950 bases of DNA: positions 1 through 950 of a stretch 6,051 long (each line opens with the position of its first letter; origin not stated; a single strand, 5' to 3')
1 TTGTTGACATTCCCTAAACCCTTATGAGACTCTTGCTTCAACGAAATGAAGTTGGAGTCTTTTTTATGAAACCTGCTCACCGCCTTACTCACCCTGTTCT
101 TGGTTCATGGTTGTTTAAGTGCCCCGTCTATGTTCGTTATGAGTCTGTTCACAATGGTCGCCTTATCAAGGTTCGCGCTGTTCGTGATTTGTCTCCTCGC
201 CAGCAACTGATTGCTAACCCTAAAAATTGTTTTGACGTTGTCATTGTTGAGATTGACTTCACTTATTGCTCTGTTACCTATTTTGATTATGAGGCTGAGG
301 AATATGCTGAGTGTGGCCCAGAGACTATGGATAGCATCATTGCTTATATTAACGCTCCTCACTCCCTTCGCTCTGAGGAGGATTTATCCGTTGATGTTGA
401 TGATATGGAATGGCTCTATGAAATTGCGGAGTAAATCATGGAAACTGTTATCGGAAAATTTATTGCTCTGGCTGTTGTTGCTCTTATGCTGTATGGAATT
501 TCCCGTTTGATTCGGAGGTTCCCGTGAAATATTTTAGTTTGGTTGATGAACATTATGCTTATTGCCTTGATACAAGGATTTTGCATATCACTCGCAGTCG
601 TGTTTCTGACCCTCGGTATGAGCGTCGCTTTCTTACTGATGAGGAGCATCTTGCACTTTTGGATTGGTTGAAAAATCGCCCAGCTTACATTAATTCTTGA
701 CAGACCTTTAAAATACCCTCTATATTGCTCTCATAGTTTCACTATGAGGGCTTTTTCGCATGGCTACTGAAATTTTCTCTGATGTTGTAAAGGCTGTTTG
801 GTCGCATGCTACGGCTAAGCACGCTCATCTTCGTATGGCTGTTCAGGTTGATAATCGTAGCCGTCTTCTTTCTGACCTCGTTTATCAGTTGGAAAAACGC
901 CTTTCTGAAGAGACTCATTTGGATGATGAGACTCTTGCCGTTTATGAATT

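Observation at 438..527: ORF 2: unannotated 29-aa single-pass membrane peptide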

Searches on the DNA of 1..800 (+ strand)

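Call 11: search_dna_similar(query=window:1-760:+, collection=phages, mode=distant, max_rows=60)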
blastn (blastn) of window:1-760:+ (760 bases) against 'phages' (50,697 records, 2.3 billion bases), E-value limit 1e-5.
Records with a match: 25; places in all: 25; records where one place covers at least 80% of the query: 24.
Best place of each record, by identity: 90-95% 1; 80-90% 24.
By first word of the organism name: Escherichia 21; Enterobacteria 3; Microviridae 1.
By host as written in the record: - 20; Escherichia coli 2; Escherichia coli strain K12 2; Escherichia coli MG1655 K12 1.
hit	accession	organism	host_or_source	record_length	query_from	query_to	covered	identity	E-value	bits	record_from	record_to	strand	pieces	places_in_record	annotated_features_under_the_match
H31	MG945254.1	Microviridae sp.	dog feces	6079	1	760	100%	92.0%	0e+0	1093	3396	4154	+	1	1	similar to hypothetical protein (x2) | similar to EcoligPA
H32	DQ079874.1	Escherichia phage WA45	-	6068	1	760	100%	89.7%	0e+0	1016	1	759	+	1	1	A: gpA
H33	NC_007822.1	Escherichia phage WA45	-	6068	1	760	100%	89.7%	0e+0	1016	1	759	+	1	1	A: gpA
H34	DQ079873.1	Enterobacteria phage WA13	-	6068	1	760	100%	89.3%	0e+0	1003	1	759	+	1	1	A: gpA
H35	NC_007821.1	Enterobacteria phage WA13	Escherichia coli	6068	1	760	100%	89.3%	0e+0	1003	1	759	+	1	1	A: gpA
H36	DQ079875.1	Escherichia phage NC28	-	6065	1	760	100%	87.5%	0e+0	939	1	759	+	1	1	A: gpA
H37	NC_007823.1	Escherichia phage NC28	-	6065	1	760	100%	87.5%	0e+0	939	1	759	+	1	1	A: gpA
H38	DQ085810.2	Escherichia phage alpha3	-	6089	1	760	100%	86.5%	0e+0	905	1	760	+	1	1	A: gpA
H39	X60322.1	Escherichia phage alpha3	-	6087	1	760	100%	86.3%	0e+0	899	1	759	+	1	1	whole genome of bacteriophage alpha3 | A: CDS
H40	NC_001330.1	Escherichia phage alpha3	Escherichia coli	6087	1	760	100%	86.3%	0e+0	899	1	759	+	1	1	whole genome of bacteriophage alpha3 | A: replication initiation protein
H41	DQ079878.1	Enterobacteria phage NC3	-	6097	1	760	100%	85.8%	0e+0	879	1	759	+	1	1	A: gpA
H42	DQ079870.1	Escherichia phage ID21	-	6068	1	760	100%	85.7%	0e+0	878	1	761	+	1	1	A: gpA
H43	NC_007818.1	Escherichia phage ID21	-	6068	1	760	100%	85.7%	0e+0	878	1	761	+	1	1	A: gpA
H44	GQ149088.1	Escherichia phage St-1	Escherichia coli strain K12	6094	2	760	100%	85.0%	0e+0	852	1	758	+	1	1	A: DNA replication initiation protein gpA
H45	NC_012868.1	Escherichia phage St-1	Escherichia coli strain K12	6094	2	760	100%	85.0%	0e+0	852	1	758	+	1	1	A: DNA replication initiation protein gpA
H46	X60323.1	Escherichia phage phiK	-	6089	1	760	100%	84.5%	0e+0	837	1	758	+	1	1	A: CDS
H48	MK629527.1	Escherichia phage Lilleven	Escherichia coli MG1655 K12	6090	1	759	100%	84.5%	0e+0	836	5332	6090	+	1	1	hypothetical protein (x3)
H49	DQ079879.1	Escherichia phage NC29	-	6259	1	760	100%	82.0%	0e+0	754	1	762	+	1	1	A: gpA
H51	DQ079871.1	Escherichia phage ID32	-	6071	1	757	100%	81.1%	0e+0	716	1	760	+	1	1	none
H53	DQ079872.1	Escherichia phage NC35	-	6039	1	704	93%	84.8%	0e+0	783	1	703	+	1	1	none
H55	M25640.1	Escherichia phage alpha3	-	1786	1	585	77%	83.6%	4e-175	619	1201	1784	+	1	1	ribosome_binding_site (x4)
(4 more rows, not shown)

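Call 12: get_annotated_region(hit=H48, flank=200)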
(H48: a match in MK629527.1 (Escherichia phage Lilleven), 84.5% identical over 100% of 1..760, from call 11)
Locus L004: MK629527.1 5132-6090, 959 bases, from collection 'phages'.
description: Escherichia phage Lilleven, complete genome.
organism: Escherichia phage Lilleven (NCBI taxid 2562234)
taxonomy: Viruses; Monodnaviria; Sangervirae; Phixviricota; Malgrandaviricetes; Petitvirales; Microviridae; Bullavirinae; Alphatrevirus
host: Escherichia coli MG1655 K12; source: wastewater, inlet; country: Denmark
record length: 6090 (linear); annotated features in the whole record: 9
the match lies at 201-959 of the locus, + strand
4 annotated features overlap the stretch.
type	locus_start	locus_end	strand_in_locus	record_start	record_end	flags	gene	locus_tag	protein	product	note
CDS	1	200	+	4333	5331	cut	-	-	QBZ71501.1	minor spike protein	One molecule of protein H is located at each of the 12 vertices with 5-fold symmetry. Binds to LPS and is involved in ...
CDS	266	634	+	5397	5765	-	-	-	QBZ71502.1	hypothetical protein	-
CDS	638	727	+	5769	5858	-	-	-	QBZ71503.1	hypothetical protein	-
CDS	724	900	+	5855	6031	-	-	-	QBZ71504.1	hypothetical protein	-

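Call 13: get_annotated_region(hit=H55, flank=1300)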
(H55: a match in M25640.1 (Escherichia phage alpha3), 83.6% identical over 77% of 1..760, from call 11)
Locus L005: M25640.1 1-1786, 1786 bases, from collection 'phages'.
description: Bacteriophage alpha-3 H protein gene, complete cds.
organism: Escherichia phage alpha3 (NCBI taxid 10849)
taxonomy: Viruses; Monodnaviria; Sangervirae; Phixviricota; Malgrandaviricetes; Petitvirales; Microviridae; Bullavirinae; Alphatrevirus; Alphatrevirus alpha3
host: -; source: -; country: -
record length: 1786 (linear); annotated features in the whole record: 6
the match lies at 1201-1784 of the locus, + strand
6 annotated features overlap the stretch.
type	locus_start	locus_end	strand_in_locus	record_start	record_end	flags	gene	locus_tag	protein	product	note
regulatory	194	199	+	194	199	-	H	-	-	ribosome_binding_site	-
CDS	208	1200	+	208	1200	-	H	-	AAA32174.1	H-protein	-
regulatory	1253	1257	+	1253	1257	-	-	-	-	ribosome_binding_site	-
regulatory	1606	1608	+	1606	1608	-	-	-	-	ribosome_binding_site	-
regulatory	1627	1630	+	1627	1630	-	-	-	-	ribosome_binding_site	-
regulatory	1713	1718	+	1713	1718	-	-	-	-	ribosome_binding_site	-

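Call 14: get_annotated_region(hit=H34, flank=0)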
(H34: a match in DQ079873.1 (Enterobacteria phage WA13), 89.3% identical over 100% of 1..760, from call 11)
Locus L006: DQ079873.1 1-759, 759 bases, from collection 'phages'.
description: Coliphage WA13, complete genome.
organism: Enterobacteria phage WA13 (NCBI taxid 489828)
taxonomy: Viruses; Monodnaviria; Sangervirae; Phixviricota; Malgrandaviricetes; Petitvirales; Microviridae; Bullavirinae; Alphatrevirus
host: -; source: -; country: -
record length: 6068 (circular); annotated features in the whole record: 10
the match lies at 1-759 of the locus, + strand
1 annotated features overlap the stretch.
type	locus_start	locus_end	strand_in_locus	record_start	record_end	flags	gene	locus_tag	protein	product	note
CDS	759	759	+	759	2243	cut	A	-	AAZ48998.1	gpA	Rf replication; viral strand synthesis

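Call 15: get_annotated_region(hit=H36, flank=0)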
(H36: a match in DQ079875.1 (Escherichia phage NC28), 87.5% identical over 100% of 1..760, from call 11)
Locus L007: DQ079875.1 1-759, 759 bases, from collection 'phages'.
description: Coliphage NC28, complete genome.
organism: Escherichia phage NC28 (NCBI taxid 338106)
taxonomy: Viruses; Monodnaviria; Sangervirae; Phixviricota; Malgrandaviricetes; Petitvirales; Microviridae; Bullavirinae; Alphatrevirus; Alphatrevirus NC28
host: -; source: -; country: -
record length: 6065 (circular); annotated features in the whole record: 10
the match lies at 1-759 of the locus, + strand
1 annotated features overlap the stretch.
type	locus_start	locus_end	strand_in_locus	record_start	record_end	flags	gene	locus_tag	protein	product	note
CDS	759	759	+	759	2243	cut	A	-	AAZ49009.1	gpA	Rf replication; viral strand synthesis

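Call 16: get_annotated_region(hit=H41, flank=0)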
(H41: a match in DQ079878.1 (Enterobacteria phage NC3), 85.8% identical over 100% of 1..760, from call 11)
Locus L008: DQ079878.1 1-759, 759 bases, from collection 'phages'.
description: Coliphage NC3, complete genome.
organism: Enterobacteria phage NC3 (NCBI taxid 338109)
taxonomy: Viruses; Monodnaviria; Sangervirae; Phixviricota; Malgrandaviricetes; Petitvirales; Microviridae; Bullavirinae; Alphatrevirus
host: -; source: -; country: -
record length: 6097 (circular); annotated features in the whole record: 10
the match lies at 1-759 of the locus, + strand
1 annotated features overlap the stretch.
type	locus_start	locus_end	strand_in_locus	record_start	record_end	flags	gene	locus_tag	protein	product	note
CDS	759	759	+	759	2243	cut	A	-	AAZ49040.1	gpA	Rf replication; viral strand synthesis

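Call 17: get_annotated_region(hit=H42, flank=0)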
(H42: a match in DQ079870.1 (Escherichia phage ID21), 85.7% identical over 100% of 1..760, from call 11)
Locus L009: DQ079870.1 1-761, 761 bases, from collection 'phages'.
description: Coliphage ID21, complete genome.
organism: Escherichia phage ID21 (NCBI taxid 338101)
taxonomy: Viruses; Monodnaviria; Sangervirae; Phixviricota; Malgrandaviricetes; Petitvirales; Microviridae; Bullavirinae; Alphatrevirus; Alphatrevirus ID21
host: -; source: -; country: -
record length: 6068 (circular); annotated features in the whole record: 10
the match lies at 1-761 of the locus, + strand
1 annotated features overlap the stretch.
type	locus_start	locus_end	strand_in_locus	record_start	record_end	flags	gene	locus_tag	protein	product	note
CDS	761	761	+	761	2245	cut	A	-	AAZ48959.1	gpA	Rf replication; viral strand synthesis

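Call 18: get_annotated_region(hit=H44, flank=0)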
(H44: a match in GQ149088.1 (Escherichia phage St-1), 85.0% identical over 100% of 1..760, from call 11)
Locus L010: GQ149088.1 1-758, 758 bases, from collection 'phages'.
description: Enterobacteria phage St-1, complete genome.
organism: Escherichia phage St-1 (NCBI taxid 10845)
taxonomy: Viruses; Monodnaviria; Sangervirae; Phixviricota; Malgrandaviricetes; Petitvirales; Microviridae; Bullavirinae; Alphatrevirus; Alphatrevirus St1
host: Escherichia coli strain K12; source: -; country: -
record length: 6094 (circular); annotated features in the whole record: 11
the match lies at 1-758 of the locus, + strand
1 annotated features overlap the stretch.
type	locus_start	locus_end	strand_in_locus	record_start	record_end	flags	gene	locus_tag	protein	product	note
CDS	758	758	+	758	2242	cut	A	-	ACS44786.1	DNA replication initiation protein gpA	viral strand synthesis protein; rf replication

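Call 19: get_annotated_region(hit=H46, flank=0)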
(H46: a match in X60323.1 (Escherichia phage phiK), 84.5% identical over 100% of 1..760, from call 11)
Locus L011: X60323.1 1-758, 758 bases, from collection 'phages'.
description: Bacteriophage phiK complete genome.
organism: Escherichia phage phiK (NCBI taxid 2507234)
taxonomy: Viruses; Monodnaviria; Sangervirae; Phixviricota; Malgrandaviricetes; Petitvirales; Microviridae; Bullavirinae; Alphatrevirus; Alphatrevirus phiK
host: -; source: -; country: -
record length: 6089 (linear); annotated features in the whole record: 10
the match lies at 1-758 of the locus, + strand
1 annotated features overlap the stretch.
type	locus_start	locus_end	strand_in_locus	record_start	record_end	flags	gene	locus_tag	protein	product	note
CDS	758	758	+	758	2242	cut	A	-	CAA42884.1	-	-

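Call 20: get_annotated_region(hit=H49, flank=0)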
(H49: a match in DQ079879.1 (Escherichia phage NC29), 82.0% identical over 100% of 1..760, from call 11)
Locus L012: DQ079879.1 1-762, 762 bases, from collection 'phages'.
description: Coliphage NC29, complete genome.
organism: Escherichia phage NC29 (NCBI taxid 338110)
taxonomy: Viruses; Monodnaviria; Sangervirae; Phixviricota; Malgrandaviricetes; Petitvirales; Microviridae; Bullavirinae; Alphatrevirus; Alphatrevirus NC29
host: -; source: -; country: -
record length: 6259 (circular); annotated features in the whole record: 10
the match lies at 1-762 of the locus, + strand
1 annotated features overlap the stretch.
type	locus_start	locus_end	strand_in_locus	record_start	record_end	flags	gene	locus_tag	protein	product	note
CDS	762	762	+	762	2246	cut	A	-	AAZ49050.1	gpA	Rf replication; viral strand synthesis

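Call 21: get_annotated_region(hit=H51, flank=0)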
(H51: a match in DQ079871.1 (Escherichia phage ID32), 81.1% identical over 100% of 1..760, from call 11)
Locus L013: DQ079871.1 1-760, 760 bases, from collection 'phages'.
description: Coliphage ID32, complete genome.
organism: Escherichia phage ID32 (NCBI taxid 338102)
taxonomy: Viruses; Monodnaviria; Sangervirae; Phixviricota; Malgrandaviricetes; Petitvirales; Microviridae; Bullavirinae; Alphatrevirus; Alphatrevirus ID32
host: -; source: -; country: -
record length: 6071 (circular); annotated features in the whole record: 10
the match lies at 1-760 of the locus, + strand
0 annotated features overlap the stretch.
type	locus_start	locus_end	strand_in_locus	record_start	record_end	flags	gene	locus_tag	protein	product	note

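Call 22: get_annotated_region(hit=H53, flank=60)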
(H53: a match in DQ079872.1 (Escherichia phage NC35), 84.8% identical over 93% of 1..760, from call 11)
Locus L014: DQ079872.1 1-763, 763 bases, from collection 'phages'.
description: Coliphage NC35, complete genome.
organism: Escherichia phage NC35 (NCBI taxid 338103)
taxonomy: Viruses; Monodnaviria; Sangervirae; Phixviricota; Malgrandaviricetes; Petitvirales; Microviridae; Bullavirinae; Alphatrevirus; Alphatrevirus NC35
host: -; source: -; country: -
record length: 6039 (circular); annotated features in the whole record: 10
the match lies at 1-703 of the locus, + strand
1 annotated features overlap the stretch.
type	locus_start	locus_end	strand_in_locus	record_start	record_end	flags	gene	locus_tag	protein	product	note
CDS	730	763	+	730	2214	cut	A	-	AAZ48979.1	gpA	Rf replication; viral strand synthesis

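Call 56: search_dna_similar(query=window:1-760:+, collection=ecoli_genomes, mode=distant, max_evalue=0.001)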
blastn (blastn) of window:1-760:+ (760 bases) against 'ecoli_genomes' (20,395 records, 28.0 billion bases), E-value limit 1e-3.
No match.

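Call 64: search_rna_families(source=window, threshold=evalue, start=1, end=800, max_evalue=1)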
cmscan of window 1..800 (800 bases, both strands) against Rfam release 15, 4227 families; matches with E-value up to 1: 1.
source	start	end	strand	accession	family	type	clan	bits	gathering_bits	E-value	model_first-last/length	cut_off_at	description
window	653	706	-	RF01977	HOTAIRM1_3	Gene; lncRNA;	-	16.3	37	0.23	1-59/59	no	HOX antisense intergenic RNA myeloid 1 conserved region 3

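Call 99: get_annotated_region(hit=H38, flank=0)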
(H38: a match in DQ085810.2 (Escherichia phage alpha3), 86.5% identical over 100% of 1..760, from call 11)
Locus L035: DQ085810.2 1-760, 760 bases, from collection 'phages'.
description: Enterobacteria phage alpha3, complete genome.
organism: Escherichia phage alpha3 (NCBI taxid 10849)
taxonomy: Viruses; Monodnaviria; Sangervirae; Phixviricota; Malgrandaviricetes; Petitvirales; Microviridae; Bullavirinae; Alphatrevirus; Alphatrevirus alpha3
host: -; source: -; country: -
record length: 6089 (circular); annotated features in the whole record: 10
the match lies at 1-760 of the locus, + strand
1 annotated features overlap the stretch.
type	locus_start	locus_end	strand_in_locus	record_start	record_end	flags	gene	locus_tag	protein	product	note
CDS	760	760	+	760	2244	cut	A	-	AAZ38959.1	gpA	rf replication; viral strand synthesis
